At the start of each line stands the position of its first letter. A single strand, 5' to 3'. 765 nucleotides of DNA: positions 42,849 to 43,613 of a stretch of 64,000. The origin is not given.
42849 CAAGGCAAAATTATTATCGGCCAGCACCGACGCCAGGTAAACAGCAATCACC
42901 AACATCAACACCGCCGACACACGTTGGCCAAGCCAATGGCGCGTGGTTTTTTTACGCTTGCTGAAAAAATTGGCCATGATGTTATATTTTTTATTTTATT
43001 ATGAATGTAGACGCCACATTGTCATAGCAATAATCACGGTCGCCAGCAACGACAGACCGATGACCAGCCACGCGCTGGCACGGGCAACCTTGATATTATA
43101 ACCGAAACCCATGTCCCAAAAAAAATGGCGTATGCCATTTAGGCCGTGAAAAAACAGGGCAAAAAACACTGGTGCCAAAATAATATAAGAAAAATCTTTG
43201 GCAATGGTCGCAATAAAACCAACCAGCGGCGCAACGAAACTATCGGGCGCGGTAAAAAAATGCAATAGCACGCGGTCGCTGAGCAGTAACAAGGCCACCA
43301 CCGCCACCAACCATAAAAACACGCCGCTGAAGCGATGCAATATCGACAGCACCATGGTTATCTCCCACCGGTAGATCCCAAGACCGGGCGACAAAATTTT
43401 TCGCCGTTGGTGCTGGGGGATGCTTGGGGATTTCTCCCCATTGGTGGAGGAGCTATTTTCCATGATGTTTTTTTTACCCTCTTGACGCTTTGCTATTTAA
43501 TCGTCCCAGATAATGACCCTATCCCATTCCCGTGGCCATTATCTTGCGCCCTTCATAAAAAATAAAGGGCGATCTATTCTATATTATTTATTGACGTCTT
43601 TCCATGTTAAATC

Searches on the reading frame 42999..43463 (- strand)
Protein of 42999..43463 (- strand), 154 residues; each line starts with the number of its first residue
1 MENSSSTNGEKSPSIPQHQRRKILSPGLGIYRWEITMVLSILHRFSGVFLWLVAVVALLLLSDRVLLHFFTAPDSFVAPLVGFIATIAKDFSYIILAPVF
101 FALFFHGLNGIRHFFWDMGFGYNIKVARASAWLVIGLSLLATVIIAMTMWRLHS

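Call 21: search_protein_families(library=pfam, proteins=[window:42999-43463:-], max_evalue=0.001)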
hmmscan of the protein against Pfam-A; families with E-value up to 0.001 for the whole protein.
window:42999-43463:- (154 aa): 1 family
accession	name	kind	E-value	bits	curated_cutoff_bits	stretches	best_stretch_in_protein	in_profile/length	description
PF01127.27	Sdh_cyt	-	6.9e-23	81.5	25.8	1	20-144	3-121/122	Succinate dehydrogenase/Fumarate reductase transmembrane subunit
